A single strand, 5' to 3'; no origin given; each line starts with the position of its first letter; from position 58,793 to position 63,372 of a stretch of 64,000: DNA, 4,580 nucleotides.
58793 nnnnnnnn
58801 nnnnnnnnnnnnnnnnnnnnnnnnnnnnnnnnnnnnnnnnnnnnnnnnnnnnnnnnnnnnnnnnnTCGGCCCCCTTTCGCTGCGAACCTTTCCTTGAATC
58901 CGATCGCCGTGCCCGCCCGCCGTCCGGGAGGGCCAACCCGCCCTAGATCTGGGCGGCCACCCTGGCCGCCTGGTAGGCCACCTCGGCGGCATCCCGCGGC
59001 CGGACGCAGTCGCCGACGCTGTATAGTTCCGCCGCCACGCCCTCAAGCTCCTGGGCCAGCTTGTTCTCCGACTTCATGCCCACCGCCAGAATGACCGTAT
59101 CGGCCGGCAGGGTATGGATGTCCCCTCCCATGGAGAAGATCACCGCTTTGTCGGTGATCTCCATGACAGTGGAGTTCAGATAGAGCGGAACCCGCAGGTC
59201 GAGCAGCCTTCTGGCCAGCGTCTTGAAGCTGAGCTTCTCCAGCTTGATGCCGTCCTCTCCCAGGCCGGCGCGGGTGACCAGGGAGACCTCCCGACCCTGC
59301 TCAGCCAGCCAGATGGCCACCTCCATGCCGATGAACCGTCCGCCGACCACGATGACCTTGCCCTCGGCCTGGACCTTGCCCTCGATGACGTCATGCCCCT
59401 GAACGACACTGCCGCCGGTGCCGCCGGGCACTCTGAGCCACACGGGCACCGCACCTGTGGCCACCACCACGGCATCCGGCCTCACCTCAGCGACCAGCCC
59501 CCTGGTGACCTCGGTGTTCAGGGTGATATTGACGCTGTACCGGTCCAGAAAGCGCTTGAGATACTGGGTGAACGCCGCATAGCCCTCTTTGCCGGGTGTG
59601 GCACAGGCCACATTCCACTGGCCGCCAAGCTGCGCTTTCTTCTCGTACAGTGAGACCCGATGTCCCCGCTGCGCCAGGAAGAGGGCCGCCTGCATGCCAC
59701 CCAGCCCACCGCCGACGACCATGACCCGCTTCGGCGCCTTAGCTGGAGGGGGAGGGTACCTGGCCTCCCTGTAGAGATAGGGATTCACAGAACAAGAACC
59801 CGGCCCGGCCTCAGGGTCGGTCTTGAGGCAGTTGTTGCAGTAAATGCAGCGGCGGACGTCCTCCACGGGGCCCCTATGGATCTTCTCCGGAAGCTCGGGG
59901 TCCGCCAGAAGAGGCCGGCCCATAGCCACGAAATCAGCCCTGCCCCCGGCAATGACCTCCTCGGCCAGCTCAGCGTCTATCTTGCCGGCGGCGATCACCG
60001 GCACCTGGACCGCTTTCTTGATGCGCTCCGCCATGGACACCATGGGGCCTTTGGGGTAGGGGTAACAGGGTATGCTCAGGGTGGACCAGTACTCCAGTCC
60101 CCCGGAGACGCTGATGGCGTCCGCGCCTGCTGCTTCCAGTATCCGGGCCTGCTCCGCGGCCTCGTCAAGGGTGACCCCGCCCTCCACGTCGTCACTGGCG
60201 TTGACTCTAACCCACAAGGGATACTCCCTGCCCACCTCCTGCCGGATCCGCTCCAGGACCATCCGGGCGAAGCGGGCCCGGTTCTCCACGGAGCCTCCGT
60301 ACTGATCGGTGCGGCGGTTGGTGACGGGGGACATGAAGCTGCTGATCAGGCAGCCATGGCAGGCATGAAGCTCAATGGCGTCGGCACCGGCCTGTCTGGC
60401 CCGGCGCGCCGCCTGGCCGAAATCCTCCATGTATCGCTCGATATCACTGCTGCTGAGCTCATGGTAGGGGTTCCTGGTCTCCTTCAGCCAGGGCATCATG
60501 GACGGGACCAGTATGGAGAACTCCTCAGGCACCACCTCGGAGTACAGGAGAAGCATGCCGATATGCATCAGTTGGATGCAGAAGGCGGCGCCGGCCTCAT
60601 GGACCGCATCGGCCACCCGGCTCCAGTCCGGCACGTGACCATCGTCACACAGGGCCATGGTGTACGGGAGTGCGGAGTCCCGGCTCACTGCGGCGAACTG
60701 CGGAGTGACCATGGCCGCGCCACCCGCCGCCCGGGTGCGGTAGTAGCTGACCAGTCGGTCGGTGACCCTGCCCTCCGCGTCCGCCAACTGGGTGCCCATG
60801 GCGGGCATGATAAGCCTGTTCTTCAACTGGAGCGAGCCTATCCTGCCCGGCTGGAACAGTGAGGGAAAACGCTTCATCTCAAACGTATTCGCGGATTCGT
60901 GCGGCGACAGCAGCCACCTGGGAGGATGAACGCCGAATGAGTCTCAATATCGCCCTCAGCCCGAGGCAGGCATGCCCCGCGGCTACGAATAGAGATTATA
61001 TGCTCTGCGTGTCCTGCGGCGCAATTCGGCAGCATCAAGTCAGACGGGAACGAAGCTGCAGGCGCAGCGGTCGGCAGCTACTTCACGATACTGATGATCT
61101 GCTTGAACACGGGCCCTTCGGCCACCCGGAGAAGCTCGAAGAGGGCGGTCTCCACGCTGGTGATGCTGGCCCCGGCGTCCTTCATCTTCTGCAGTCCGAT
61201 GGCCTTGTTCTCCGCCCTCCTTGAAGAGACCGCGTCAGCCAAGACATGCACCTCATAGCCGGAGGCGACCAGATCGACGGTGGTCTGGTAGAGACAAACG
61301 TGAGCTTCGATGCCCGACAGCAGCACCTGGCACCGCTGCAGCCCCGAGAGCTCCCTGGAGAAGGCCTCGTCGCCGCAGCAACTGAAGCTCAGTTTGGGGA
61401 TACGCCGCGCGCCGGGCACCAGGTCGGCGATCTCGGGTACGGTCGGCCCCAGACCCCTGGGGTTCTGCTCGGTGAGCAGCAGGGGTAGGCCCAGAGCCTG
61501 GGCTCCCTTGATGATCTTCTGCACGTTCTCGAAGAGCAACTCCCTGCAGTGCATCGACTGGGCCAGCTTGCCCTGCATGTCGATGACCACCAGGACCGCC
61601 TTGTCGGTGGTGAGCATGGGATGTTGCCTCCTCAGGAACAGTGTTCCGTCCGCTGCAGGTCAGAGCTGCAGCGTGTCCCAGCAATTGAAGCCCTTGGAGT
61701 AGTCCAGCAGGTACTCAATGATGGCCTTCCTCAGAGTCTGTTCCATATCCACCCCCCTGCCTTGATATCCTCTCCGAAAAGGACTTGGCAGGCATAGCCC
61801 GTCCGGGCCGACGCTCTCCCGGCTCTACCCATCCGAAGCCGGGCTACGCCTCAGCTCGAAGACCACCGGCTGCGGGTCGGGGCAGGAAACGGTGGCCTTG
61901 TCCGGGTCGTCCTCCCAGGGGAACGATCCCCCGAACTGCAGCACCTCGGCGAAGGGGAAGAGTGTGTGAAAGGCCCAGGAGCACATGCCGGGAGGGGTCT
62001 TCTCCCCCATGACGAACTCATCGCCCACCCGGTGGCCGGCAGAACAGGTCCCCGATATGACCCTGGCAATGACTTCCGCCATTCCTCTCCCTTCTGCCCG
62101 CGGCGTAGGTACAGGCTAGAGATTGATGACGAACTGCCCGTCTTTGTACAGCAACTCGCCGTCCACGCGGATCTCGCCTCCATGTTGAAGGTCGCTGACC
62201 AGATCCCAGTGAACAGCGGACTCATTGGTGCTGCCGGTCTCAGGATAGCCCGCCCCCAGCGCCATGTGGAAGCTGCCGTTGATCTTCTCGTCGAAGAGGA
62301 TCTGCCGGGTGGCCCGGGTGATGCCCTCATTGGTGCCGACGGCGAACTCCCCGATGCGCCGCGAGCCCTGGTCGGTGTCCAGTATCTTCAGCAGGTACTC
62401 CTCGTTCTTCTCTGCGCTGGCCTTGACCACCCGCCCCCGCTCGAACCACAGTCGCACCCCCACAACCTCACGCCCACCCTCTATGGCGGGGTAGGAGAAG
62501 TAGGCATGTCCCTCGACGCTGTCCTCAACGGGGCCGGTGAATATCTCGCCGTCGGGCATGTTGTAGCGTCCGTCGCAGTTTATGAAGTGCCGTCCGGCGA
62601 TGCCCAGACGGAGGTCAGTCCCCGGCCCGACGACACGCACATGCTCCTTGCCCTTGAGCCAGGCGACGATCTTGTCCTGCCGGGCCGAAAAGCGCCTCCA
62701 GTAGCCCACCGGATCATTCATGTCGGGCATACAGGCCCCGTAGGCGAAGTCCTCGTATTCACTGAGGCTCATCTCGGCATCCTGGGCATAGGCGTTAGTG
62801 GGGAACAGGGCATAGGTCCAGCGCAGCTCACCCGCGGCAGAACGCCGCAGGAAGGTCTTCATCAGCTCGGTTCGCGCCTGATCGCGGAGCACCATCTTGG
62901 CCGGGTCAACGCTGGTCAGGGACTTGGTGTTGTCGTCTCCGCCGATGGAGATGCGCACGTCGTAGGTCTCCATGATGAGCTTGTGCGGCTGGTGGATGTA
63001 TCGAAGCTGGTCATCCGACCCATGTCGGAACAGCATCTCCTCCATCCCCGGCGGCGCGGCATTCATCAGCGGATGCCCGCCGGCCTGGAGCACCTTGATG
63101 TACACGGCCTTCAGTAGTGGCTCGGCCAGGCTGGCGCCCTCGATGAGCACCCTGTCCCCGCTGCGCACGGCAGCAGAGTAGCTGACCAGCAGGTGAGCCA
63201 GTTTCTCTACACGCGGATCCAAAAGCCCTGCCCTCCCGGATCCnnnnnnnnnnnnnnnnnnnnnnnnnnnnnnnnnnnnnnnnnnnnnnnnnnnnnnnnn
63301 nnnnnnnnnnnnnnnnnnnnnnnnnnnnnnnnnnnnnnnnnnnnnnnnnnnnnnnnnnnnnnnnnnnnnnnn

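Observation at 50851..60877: bai-like steroid/bile-acid reductive-metabolism gene set: OYE flavoenzymes + BaiE-like dehydratase + KstD/BaiJ-like flavoprotein + SDR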

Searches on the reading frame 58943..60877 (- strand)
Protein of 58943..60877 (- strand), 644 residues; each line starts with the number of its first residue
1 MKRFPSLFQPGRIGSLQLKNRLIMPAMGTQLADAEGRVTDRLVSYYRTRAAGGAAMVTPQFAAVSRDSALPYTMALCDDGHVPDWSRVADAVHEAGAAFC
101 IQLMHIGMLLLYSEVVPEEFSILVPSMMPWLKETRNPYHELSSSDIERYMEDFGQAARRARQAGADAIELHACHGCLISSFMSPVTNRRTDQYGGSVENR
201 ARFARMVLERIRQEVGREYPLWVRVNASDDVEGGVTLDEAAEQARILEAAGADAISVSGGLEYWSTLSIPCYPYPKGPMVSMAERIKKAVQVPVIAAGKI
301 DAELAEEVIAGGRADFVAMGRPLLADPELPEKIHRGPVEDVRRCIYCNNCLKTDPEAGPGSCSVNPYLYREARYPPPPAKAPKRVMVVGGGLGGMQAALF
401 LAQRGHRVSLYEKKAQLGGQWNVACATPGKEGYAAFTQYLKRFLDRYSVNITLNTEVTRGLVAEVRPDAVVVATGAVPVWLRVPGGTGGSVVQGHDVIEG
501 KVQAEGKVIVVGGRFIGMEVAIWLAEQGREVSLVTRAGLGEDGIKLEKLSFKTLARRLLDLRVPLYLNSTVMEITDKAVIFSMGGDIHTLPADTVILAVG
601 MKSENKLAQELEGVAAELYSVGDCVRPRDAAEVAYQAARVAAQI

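Call 5: search_protein_families(library=pfam, proteins=[window:58943-60877:-], max_evalue=0.01)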
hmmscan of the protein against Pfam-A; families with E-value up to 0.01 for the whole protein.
window:58943-60877:- (644 aa): 15 families
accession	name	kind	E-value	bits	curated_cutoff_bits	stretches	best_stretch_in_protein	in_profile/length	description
PF00724.26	Oxidored_FMN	-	2e-72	244.8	27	1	6-336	1-338/342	NADH:flavin oxidoreductase / NADH oxidase family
PF07992.20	Pyr_redox_2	-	1.2e-24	87.7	26.1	1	384-614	2-249/291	Pyridine nucleotide-disulphide oxidoreductase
PF13738.12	Pyr_redox_3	-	9.9e-16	58.3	30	1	439-610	86-276/305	Pyridine nucleotide-disulphide oxidoreductase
PF00070.33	Pyr_redox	-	8.2e-12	45.9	22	2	507-577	1-69/82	Pyridine nucleotide-disulphide oxidoreductase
PF01266.30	DAO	-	2.6e-11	44.1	27.9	1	384-420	1-38/353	FAD dependent oxidoreductase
PF13450.12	NAD_binding_8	-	2.9e-09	37.5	21.9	1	387-421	1-35/68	NAD(P)-binding Rossmann-like domain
PF12831.13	FAD_oxidored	-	1.3e-08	35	27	1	385-445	2-62/416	FAD dependent oxidoreductase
PF03486.20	HI0933_like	-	7.5e-08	32.5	50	1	384-423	2-41/244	HI0933-like protein Rossmann domain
PF00890.30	FAD_binding_2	-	3.2e-07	30.3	20.4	1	385-422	2-39/414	FAD binding domain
PF01134.28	GIDA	-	8.1e-07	28.9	22.1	1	385-416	2-33/391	Glucose inhibited division protein A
PF01494.25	FAD_binding_3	-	0.00053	19.8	22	1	385-415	4-34/349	FAD binding domain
PF03060.21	NMO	-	0.00093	19.1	28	1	240-303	145-206/331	Nitronate monooxygenase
PF02737.24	3HCDH_N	-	0.0014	19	22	0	385-416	2-33/180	3-hydroxyacyl-CoA dehydrogenase, NAD binding domain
PF01593.30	Amino_oxidase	-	0.0053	16.5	19.8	0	392-419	1-28/443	Flavin containing amine oxidoreductase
PF01207.24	Dus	-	0.006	16.2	20.4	0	154-333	69-227/311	Dihydrouridine synthase (Dus)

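Call 22: search_protein_families(library=ncbifam, proteins=[window:58943-60877:-], max_evalue=0.001)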
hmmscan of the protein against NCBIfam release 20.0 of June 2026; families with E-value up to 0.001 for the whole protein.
window:58943-60877:- (644 aa): 98 families (the best 25 are shown)
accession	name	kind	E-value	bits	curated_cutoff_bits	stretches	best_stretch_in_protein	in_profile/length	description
NF041087.1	bile_acid_BaiCD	equivalog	4.1e-153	510.9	825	1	4-644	1-642/642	bile acid Fe-S flavoenzyme BaiCD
TIGR03997.1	mycofact_OYE_2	equivalog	3.9e-133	445.1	793.15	1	7-644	2-645/645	mycofactocin system FadH/OYE family oxidoreductase 2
NF045599.1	bili_reduct_long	exception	5.8e-124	414.7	750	1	7-638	1-635/641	bilirubin reductase, long form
NF006101.0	PRK08255.1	equivalog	7.7e-68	229.3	1078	1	4-328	396-725/768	bifunctional salicylyl-CoA 5-hydroxylase/oxidoreductase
TIGR03996.1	mycofact_OYE_1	hypoth_equivalog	1.8e-67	228.3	627.9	1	18-632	13-624/633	mycofactocin system FadH/OYE family oxidoreductase 1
NF045592.1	bili_reduct_N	equivalog_domain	2.6e-63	214.4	425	1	7-352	2-350/363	bilirubin reductase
NF010047.0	PRK13523.1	equivalog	2.2e-61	207.8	431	1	6-332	4-319/339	NADPH dehydrogenase NamA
NF007899.0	PRK10605.1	subfamily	3e-38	132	403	1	6-335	5-339/365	N-ethylmaleimide reductase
NF003437.0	PRK04965.1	equivalog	2.2e-16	59.9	392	1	468-610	101-246/378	NADH:flavorubredoxin reductase NorW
TIGR01350.1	lipoamide_DH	equivalog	1.4e-15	57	408.8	2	453-606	121-272/461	dihydrolipoyl dehydrogenase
NF004943.0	PRK06292.2-1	equivalog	3.4e-15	55.8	432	1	438-603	107-270/456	dihydrolipoyl dehydrogenase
NF009410.0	PRK12771.1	subfamily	2.5e-13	49.5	516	1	371-616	127-395/566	NAD(P)-binding protein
TIGR04018.1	Bthiol_YpdA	hypoth_equivalog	1.1e-12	47.4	339.9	1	464-611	111-257/316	YpdA family putative bacillithiol disulfide reductase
NF045663.1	diclust_near_Sec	equivalog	4e-12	45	530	1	377-477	101-200/759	pyridine nucleotide-disulfide oxidoreductase/dicluster-binding protein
NF004945.0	PRK06292.2-3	equivalog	2e-11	43.5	494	1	467-611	130-275/457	dihydrolipoyl dehydrogenase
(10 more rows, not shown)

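Call 23: search_solved_structures(query=window:58943-60877:-, max_evalue=1e-20)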
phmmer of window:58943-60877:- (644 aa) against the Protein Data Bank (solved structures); distinct sequences matched with E-value up to 1e-20: 135 (the best 60 are shown).
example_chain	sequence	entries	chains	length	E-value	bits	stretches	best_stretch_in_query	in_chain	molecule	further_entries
6qkg_A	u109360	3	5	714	2.2e-93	317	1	4-639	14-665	NCR A | NCR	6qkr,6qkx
1ps9_A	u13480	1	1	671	3.4e-83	283.3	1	4-534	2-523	2,4-dienoyl-CoA reductase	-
5nux_A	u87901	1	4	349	7.8e-56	193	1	7-332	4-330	Chromate reductase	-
5ogt_A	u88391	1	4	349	9.4e-56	192.7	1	7-332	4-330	Chromate reductase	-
8uaj_A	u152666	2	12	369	1.4e-55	192.2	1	6-332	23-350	NADPH dehydrogenase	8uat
3hf3_A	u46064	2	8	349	1.6e-55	192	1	7-332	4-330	Chromate reductase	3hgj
3k30_A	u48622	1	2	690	1.1e-52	182.6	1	5-637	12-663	Histamine dehydrogenase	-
1djq_A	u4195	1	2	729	5.3e-51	177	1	6-563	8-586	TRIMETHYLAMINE DEHYDROGENASE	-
6de6_A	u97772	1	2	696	1e-50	176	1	3-612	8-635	Histamine dehydrogenase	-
1djn_A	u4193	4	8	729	1.1e-50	175.9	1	6-563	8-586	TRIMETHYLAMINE DEHYDROGENASE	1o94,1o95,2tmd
3krz_A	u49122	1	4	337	1.1e-50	175.9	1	7-327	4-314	NADH:flavin oxidoreductase/NADH oxidase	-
3kru_A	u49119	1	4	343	1.2e-50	175.8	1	7-327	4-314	NADH:flavin oxidoreductase/NADH oxidase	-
9iuv_A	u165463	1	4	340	5.7e-49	170.3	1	7-330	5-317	NADPH dehydrogenase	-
1z41_A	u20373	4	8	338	5.8e-49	170.3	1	6-328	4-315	Probable NADH-dependent flavin oxidoreductase yqjM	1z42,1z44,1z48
3gr7_A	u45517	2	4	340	4.2e-48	167.4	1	7-331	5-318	NADPH dehydrogenase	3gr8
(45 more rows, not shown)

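Call 78: search_solved_structures(query=window:58943-60877:-, max_evalue=1e-80, show_alignments=2)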
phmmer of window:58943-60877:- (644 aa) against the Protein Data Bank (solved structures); distinct sequences matched with E-value up to 1e-80: 2.
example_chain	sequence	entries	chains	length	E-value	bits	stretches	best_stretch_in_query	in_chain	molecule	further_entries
6qkg_A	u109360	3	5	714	2.2e-93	317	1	4-639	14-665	NCR A | NCR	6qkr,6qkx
1ps9_A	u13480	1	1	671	3.4e-83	283.3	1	4-534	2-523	2,4-dienoyl-CoA reductase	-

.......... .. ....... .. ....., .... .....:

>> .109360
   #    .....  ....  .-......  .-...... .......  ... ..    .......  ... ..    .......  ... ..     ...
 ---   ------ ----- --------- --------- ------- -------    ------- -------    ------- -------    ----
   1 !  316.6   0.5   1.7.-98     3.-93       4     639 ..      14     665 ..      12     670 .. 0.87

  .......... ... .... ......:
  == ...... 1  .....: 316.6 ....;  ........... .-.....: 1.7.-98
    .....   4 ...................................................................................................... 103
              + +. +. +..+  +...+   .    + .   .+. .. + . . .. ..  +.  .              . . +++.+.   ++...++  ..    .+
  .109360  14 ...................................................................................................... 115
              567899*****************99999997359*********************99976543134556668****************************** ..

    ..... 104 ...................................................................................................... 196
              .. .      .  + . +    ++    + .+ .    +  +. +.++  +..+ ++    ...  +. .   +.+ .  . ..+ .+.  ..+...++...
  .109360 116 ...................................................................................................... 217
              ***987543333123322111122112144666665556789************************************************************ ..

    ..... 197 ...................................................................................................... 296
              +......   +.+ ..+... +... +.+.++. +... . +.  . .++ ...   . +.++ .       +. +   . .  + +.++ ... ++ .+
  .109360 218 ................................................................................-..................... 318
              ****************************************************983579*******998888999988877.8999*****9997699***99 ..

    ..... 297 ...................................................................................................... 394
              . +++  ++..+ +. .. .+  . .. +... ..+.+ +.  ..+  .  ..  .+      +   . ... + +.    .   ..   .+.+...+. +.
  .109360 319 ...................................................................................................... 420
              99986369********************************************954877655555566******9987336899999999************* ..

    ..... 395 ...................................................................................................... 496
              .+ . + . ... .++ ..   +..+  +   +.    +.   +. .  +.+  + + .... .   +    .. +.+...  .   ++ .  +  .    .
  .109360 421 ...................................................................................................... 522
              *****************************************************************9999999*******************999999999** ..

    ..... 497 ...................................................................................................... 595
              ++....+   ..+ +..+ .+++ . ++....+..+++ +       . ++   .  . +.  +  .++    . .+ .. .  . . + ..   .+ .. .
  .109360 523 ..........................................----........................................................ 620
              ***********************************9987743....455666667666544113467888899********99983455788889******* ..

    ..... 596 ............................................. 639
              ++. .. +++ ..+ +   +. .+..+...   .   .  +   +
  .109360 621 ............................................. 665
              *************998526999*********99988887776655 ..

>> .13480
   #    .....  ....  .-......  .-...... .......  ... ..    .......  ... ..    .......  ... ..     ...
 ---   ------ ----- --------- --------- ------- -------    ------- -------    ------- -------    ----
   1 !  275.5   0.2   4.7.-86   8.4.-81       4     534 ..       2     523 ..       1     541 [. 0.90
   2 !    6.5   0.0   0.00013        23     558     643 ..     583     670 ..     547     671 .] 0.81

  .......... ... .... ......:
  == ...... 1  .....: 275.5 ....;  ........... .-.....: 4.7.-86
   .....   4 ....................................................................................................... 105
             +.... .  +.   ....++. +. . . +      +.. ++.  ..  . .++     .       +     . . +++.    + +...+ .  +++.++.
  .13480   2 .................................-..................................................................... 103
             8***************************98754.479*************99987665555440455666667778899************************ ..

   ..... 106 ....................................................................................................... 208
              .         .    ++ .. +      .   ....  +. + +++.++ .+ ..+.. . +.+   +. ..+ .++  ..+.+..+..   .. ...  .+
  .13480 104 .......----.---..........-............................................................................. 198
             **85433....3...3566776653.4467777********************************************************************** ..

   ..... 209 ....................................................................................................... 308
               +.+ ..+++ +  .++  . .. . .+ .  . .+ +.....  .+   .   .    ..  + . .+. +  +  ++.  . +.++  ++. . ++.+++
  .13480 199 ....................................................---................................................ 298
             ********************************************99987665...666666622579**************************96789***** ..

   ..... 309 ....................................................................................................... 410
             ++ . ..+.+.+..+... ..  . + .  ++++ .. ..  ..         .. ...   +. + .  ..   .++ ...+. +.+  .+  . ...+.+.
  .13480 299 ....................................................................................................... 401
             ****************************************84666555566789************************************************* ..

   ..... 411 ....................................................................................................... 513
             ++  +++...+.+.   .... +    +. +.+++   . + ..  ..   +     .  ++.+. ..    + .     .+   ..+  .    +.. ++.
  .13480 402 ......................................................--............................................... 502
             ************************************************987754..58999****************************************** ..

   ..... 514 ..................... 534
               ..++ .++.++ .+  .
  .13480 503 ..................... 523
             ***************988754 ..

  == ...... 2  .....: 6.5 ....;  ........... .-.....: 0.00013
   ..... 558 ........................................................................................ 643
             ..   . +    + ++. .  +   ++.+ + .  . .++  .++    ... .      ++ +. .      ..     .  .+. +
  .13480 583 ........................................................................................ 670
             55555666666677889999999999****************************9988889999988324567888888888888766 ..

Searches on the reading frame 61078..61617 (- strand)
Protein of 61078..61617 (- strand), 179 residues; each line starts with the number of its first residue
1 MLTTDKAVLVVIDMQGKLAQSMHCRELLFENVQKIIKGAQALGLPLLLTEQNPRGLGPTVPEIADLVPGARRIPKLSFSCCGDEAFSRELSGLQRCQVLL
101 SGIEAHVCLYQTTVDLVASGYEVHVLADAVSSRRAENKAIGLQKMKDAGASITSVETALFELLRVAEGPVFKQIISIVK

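Call 5: search_protein_families(library=pfam, proteins=[window:61078-61617:-], max_evalue=0.01)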
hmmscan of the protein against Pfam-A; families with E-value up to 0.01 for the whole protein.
window:61078-61617:- (179 aa): 1 family
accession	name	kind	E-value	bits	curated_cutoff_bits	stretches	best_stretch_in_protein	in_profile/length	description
PF00857.26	Isochorismatase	-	9.5e-29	101.1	27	1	8-156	2-174/175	Isochorismatase domain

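Call 51: search_protein_families(library=ncbifam, proteins=[window:61078-61617:-], max_evalue=0.00001)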
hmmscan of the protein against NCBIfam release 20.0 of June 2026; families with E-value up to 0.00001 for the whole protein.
window:61078-61617:- (179 aa): 1 family
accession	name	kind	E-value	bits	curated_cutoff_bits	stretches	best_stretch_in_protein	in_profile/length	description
NF041461.1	C_hydro_YcaC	equivalog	1.8e-12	47.2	310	1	2-162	5-169/201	isochorismate family cysteine hydrolase YcaC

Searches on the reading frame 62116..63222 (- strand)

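Call 5: search_protein_families(library=pfam, proteins=[window:62116-63222:-], max_evalue=0.01)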
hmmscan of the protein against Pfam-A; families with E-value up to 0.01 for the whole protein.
window:62116-63222:- (368 aa): 1 family
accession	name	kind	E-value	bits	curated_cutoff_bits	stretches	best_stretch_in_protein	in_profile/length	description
PF02073.20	Peptidase_M29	-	3.9e-82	276.7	27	1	2-364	2-406/406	Thermophilic metalloprotease (M29)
